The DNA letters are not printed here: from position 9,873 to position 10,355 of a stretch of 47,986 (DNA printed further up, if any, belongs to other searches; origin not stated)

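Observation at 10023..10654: Divergent pair: metallothionein-like Cys-array mini-protein and an HxlR regulator with a CCC-containing N-terminus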

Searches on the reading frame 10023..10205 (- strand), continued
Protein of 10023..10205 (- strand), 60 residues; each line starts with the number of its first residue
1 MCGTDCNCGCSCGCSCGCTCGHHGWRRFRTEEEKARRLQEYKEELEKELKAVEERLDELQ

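Call 39: find_encoding_contigs(protein=P0356, flank=4000, max_places=2)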
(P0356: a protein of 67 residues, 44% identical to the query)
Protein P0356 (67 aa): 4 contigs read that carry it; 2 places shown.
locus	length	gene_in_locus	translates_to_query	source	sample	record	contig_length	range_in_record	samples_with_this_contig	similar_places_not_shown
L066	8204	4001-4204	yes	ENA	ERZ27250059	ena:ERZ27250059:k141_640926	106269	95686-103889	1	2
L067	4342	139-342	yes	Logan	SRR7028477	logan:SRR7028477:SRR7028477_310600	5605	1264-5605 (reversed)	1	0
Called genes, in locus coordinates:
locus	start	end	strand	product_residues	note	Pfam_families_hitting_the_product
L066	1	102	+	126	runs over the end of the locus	PF07719:TPR_2 (faint), PF13181:TPR_8 (faint), PF13424:TPR_12 (weak), PF00515:TPR_1 (faint)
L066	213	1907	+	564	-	PF04675:DNA_ligase_A_N, PF01068:DNA_ligase_A_M, PF04679:DNA_ligase_A_C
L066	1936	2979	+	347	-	PF00899:ThiF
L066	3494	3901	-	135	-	PF01638:HxlR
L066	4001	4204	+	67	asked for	-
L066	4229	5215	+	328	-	PF00005:ABC_tran, PF13304:AAA_21, PF13732:DrrA1-3_C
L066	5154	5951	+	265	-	PF01061:ABC2_membrane, PF12679:ABC2_membrane_2 (faint), PF12698:ABC2_membrane_3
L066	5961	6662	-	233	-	PF13531:SBP_bac_11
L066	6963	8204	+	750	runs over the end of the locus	PF24893:DUF7743 (faint), PF00801:PKD, PF18911:PKD_4, PF22352:K319L-like_PKD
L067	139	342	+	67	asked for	-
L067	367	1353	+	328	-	PF00005:ABC_tran, PF13304:AAA_21, PF13732:DrrA1-3_C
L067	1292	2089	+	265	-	PF01061:ABC2_membrane, PF12679:ABC2_membrane_2 (faint), PF12698:ABC2_membrane_3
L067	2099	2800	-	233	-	PF13531:SBP_bac_11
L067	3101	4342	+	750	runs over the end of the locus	PF24893:DUF7743 (faint), PF00801:PKD, PF18911:PKD_4, PF22352:K319L-like_PKD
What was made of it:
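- An ABC exporter follows the mini gene in L066 (call 39).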

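Call 40: find_encoding_contigs(protein=P0365, flank=4000, max_places=2)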
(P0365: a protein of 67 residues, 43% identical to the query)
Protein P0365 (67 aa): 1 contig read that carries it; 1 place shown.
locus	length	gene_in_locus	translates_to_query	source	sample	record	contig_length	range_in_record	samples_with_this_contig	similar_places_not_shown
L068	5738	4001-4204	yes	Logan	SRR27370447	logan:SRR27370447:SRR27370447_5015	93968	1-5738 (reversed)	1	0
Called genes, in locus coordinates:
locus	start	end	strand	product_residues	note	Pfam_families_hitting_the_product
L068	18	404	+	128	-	-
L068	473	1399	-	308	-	PF13484:Fer4_16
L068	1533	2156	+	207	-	PF07336:ABATE, PF11706:zf-CGNR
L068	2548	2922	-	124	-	-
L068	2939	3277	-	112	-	-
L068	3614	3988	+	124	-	PF03551:PadR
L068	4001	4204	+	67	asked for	-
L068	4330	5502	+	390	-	PF02417:Chromate_transp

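Call 56: predict_structure(alignment_id=A5)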
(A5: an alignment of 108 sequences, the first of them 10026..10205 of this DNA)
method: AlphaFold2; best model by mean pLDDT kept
length: 60 residues; sequences in the alignment: 108
mean_pLDDT: 75.8   pTM: 0.48
mean pLDDT of the five models: 75.8, 74.7, 74.3, 74.1, 72.2
residues with pLDDT >= 90: 30; 70-90: 3; 50-70: 16; < 50: 11
segments of 3 or more residues with pLDDT < 50: 1-4, 6-12
pLDDT, mean of each block of 10 residues (from residue 1): 48 52 66 95 98 95
secondary structure, 60 per line:
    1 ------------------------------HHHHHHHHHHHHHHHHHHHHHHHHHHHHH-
elements in order: H31-59
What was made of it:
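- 10131..10205 (-): Codons 1-25: Cys/His-rich head (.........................), the putative metal-thiolate binding region. AF2 pLDDT is about 48-52, i.e. disordered without ligand (call 56).
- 10023..10130 (-): Codons 26-60 plus stop: conserved RRF-x-T motif and amphipathic helix (tail), the putative coiled-coil or oligomerisation module. AF2 helix 31-59 with pLDDT 95-98 (call 56).
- On DUF5320 (PF17253): AF2 gives a helix at 31-59 (call 56).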

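Call 58: find_related_loci(query=A2, collection=metagenome_contigs, flank=2500)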
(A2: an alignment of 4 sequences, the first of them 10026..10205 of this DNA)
Query A2 (60 aa) in metagenome_contigs; peptide patterns used: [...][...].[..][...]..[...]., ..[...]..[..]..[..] (x = any residue, [..] = any of these).
600 stretches matched a pattern (row limit reached: there are more); 11 encode a relative of the query (tblastn E <= 1e-3); 11 distinct loci.
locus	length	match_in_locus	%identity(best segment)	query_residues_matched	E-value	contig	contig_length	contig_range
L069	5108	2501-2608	92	25-60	2e-17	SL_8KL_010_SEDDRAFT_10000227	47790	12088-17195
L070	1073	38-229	52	5-60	7e-13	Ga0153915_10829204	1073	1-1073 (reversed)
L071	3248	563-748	48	5-60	3e-12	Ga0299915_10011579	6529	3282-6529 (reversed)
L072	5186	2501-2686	53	5-60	4e-12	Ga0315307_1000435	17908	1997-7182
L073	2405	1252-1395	52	16-60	2e-10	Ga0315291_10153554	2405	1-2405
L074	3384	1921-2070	48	18-60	4e-9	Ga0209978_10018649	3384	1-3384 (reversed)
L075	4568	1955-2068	53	23-60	8e-9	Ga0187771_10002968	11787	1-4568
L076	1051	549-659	54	24-60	1e-8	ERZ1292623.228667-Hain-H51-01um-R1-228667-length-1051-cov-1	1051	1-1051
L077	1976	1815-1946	50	13-56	1e-8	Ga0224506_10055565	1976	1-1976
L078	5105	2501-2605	54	26-60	7e-7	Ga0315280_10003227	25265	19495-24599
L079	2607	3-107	49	26-60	2e-6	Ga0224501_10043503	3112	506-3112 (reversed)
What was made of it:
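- Tried and rejected: The 4-member alignment gave only 11 metagenome loci (call 58).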

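Call 65: search_protein_families(library=ncbifam, proteins=[L058:6194-6340:-, L068:4330-5502:+], max_evalue=0.001)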
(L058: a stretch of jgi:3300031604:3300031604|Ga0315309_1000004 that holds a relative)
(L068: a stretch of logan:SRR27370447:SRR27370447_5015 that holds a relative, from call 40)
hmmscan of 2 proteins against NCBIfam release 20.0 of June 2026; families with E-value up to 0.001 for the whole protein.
L058:6194-6340:- (48 aa): 1 family
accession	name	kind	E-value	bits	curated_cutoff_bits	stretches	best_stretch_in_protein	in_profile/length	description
NF041384.1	YHS_seleno_dom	subfamily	0.00087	19.5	70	1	15-46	22-53/113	YHS domain-containing (seleno)protein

L068:4330-5502:+ (390 aa): 3 families
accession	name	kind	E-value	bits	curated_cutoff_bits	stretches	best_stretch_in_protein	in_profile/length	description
TIGR00937.1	2A51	subfamily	5.9e-92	309.1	171.7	1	16-383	1-366/368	chromate efflux transporter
NF053759.1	ChrTpChrBBac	equivalog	3.4e-32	111.6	250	2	12-179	4-176/180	chromate efflux transporter ChrB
NF053760.1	ChrTpChrABac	equivalog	2.5e-29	102.8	250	2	223-372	4-154/178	chromate efflux transporter ChrA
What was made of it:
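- L068 reads PadR, mini, then a chromate-efflux-family transporter (calls 40, 65).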
